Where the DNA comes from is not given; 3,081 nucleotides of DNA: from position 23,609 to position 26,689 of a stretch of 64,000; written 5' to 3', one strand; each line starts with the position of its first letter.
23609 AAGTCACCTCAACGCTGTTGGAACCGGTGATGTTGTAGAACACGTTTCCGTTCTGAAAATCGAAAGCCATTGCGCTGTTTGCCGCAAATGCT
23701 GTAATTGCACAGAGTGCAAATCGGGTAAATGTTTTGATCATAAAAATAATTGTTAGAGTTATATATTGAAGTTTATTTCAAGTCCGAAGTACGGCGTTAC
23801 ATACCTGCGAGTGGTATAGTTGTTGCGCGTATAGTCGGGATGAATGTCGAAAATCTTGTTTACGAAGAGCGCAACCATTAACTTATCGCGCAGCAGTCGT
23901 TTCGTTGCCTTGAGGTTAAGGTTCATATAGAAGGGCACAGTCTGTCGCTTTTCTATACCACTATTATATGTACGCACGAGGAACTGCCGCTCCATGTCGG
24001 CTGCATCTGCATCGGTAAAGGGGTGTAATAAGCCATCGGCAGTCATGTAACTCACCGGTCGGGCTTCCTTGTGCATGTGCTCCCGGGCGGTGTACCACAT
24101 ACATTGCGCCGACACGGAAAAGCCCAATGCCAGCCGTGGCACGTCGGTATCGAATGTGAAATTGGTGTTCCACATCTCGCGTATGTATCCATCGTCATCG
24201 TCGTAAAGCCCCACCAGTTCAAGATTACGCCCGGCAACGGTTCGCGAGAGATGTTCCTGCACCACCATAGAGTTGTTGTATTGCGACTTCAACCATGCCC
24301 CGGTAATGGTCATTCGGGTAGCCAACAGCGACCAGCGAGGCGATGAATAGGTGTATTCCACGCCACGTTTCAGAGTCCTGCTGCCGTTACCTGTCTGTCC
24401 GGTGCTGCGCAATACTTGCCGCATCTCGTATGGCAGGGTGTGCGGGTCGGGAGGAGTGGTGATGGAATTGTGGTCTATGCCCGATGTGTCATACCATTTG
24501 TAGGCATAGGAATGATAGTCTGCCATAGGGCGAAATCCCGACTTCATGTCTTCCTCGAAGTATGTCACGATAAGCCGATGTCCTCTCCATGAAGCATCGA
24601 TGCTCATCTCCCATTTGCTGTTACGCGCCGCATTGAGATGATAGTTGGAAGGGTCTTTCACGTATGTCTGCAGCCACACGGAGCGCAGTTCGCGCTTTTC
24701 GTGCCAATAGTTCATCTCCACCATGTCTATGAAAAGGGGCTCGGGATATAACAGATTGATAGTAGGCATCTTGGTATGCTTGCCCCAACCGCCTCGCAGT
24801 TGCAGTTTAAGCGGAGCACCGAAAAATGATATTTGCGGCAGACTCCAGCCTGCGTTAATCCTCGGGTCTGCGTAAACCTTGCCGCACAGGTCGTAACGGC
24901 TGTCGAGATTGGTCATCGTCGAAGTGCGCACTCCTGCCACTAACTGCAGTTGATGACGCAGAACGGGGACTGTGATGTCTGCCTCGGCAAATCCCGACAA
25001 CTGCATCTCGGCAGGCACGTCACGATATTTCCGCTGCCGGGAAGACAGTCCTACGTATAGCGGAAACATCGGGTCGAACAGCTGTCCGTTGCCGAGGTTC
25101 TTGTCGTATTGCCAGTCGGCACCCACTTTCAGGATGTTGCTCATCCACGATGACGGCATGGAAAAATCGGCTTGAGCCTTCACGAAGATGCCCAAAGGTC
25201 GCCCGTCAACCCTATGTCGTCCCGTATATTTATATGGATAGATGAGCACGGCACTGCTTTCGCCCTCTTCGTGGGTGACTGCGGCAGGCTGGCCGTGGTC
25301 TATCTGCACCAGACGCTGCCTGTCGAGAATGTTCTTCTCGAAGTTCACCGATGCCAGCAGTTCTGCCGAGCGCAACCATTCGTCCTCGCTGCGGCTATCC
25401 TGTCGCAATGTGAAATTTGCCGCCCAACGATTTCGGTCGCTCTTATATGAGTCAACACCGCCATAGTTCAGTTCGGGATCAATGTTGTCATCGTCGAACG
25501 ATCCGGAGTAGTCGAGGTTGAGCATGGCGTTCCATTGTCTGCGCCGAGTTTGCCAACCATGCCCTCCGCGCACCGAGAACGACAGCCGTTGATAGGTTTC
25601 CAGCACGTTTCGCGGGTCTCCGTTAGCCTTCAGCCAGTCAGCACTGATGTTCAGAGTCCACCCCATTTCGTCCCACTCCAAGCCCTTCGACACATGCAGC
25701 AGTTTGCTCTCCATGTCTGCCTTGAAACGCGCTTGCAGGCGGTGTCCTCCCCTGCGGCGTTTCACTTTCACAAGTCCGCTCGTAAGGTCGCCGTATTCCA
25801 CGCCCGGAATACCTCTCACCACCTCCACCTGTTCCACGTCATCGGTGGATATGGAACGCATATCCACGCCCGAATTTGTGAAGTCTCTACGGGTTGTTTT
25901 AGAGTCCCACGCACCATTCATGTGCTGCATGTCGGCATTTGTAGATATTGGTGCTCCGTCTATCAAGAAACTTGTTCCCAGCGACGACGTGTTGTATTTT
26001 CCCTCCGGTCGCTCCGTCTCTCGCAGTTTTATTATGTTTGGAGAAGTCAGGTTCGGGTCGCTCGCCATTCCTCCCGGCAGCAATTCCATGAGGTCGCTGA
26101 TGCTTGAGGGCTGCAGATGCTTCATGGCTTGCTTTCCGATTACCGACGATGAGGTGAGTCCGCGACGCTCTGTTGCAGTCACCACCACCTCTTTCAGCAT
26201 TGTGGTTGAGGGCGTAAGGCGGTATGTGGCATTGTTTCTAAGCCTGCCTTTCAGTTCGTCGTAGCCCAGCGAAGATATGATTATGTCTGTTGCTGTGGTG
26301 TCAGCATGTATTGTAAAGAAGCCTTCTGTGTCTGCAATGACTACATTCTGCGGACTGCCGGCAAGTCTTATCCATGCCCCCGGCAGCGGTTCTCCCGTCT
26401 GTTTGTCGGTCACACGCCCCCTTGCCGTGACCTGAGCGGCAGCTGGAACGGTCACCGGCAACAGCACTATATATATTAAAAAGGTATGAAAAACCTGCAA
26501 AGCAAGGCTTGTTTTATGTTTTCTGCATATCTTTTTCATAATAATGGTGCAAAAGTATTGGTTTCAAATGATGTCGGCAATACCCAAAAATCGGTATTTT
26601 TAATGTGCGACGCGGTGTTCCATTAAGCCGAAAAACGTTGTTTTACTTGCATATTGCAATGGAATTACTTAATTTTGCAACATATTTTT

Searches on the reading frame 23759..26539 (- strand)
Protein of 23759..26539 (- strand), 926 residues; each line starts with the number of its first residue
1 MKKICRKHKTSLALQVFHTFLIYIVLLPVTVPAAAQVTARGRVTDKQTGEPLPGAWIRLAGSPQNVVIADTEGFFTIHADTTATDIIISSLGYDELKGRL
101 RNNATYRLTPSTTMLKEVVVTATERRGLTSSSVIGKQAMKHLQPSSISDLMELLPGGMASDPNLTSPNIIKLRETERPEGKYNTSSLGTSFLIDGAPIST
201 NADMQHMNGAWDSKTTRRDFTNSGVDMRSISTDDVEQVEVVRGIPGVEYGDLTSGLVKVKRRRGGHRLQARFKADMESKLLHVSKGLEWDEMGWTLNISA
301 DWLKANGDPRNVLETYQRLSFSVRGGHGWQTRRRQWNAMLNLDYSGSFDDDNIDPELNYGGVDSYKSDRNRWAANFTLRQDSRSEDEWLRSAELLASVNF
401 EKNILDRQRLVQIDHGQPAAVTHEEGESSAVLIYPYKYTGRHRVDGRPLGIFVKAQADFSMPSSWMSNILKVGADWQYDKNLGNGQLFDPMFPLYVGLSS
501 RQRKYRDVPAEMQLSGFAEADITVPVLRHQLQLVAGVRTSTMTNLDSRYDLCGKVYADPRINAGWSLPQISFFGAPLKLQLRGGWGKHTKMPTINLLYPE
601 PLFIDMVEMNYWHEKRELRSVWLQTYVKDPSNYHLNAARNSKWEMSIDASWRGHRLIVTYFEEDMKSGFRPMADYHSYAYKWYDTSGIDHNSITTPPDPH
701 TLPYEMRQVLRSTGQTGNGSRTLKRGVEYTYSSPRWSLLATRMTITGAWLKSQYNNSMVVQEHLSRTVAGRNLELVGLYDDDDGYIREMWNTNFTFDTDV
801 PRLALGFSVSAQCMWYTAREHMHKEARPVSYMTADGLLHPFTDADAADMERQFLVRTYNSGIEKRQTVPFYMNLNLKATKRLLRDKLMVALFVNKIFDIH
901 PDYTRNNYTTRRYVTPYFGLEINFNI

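Call 27: search_protein_families(library=pfam, proteins=[window:23759-26539:-], max_evalue=0.00001)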
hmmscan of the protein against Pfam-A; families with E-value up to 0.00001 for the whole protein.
window:23759-26539:- (926 aa): 2 families
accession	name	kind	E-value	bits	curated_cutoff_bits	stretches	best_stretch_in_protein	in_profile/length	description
PF13715.12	CarbopepD_reg_2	-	4.6e-10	39.8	32.2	1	40-120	2-88/88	CarboxypepD_reg-like domain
PF07715.20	Plug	-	1.1e-09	39.2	23.9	1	129-253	7-103/107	TonB-dependent Receptor Plug Domain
